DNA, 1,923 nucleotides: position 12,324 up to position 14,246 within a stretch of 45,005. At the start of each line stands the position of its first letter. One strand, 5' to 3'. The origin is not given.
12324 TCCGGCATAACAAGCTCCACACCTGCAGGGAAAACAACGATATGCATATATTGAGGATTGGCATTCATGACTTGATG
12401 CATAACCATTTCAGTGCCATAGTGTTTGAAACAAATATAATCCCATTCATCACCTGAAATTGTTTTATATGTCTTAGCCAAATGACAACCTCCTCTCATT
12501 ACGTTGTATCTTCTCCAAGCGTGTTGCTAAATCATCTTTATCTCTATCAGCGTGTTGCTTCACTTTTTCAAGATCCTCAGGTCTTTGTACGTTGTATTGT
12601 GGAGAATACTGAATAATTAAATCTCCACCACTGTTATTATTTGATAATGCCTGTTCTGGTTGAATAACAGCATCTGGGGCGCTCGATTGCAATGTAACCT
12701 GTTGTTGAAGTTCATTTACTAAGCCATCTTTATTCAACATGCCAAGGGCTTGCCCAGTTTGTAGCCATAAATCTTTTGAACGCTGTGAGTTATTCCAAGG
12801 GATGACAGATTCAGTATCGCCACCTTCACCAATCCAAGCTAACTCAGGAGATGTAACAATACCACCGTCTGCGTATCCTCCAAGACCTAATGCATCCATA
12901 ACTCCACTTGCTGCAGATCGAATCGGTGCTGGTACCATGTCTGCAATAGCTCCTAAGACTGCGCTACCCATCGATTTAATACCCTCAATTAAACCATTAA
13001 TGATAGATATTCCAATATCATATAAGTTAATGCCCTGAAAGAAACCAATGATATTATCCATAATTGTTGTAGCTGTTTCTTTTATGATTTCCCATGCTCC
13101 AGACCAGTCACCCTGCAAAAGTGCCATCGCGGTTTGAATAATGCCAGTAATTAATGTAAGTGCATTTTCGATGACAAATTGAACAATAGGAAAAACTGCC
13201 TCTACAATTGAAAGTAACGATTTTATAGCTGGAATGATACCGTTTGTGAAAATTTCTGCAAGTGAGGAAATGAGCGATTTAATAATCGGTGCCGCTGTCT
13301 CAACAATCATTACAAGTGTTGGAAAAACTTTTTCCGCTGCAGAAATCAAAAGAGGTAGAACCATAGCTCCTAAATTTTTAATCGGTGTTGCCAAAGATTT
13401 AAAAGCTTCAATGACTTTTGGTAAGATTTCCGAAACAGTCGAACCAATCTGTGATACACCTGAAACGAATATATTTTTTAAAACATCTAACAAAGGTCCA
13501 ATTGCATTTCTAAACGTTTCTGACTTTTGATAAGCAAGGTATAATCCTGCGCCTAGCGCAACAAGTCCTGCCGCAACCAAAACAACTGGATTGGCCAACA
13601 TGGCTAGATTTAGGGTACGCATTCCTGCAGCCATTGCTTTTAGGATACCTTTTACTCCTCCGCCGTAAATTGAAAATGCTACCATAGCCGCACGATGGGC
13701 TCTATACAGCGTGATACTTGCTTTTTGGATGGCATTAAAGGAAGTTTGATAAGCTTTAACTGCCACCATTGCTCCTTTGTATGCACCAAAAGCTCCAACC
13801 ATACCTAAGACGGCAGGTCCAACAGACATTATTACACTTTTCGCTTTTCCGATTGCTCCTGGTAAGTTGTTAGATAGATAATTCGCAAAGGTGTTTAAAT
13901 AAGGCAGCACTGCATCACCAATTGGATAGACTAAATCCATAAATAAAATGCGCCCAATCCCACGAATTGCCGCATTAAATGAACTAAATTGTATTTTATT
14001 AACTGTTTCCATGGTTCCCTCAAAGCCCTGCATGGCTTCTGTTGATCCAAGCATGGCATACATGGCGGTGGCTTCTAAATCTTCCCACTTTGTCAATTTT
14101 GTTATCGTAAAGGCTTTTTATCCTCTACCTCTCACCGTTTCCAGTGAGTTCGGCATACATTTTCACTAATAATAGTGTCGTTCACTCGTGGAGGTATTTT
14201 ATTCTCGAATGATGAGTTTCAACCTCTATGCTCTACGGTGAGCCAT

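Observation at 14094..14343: Tape measure gene interrupted by a 250-nt element with group I intron hallmarks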

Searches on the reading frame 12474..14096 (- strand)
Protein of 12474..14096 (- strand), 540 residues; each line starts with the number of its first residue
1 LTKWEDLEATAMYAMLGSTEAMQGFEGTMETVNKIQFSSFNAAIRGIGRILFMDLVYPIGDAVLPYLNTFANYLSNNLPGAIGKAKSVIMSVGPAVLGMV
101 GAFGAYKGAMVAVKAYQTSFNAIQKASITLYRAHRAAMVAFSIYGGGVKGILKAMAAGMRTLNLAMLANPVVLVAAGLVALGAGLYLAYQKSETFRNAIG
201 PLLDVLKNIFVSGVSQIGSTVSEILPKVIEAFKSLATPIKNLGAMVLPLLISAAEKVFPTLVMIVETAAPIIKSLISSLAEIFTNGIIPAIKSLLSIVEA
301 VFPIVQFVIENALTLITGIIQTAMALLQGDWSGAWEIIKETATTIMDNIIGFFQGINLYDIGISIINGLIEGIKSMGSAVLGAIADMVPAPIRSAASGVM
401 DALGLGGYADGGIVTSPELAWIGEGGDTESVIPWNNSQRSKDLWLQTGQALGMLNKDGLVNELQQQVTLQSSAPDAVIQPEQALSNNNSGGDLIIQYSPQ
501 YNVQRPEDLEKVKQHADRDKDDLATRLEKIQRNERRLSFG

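Call 5: search_protein_families(library=pfam, proteins=[window:12474-14096:-], max_evalue=0.1)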
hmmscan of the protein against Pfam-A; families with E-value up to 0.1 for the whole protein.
window:12474-14096:- (540 aa): 1 family
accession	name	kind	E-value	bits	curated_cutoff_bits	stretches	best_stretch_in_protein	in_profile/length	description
PF24713.1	TOR1L1_C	-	0.05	14.2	27.8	0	338-385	48-95/134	TORTIFOLIA1 C-terminal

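Call 6: search_protein_families(library=phrogs, proteins=[window:12474-14096:-], max_evalue=0.001)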
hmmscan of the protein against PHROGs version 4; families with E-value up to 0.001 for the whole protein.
window:12474-14096:- (540 aa): 31 families (the best 25 are shown)
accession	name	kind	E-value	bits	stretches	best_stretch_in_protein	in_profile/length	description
phrog_58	-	tail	4e-37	129.2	1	22-515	484-1041/1544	tail length tape measure protein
phrog_1272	-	tail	8.2e-35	120.9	2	2-354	489-861/1606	tail length tape measure protein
phrog_971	-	lysis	2.7e-33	116.7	1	18-435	369-809/1338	endolysin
phrog_8462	-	tail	1.2e-19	71.6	1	36-322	217-448/672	tail length tape measure protein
phrog_4197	-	tail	7.4e-18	64.7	1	62-395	757-1099/1783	tail length tape measure protein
phrog_167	-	tail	5.1e-17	61.9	2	406-490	1411-1498/1555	tail length tape measure protein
phrog_1535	-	tail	2.3e-13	50.2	1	110-482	771-1108/1152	tail length tape measure protein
phrog_19074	-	unknown function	6.9e-13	48.4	1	402-519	1242-1367/1384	-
phrog_11489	-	unknown function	7e-13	48.5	2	254-454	1006-1217/1717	-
phrog_991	-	tail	8.8e-12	44.4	1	19-440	546-881/1966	tail length tape measure protein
phrog_5493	-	tail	1.1e-11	44.8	2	83-347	525-784/1102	tail length tape measure protein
phrog_3981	-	tail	7.8e-11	42.8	1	72-411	260-495/584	tail length tape measure protein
phrog_28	-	tail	1.3e-10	41.5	1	11-536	517-766/1228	tail length tape measure protein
phrog_9228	-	tail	7.1e-09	35.5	1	71-230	499-674/1425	tail length tape measure protein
phrog_4070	-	tail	2e-08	33.8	1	406-445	852-891/989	tail length tape measure protein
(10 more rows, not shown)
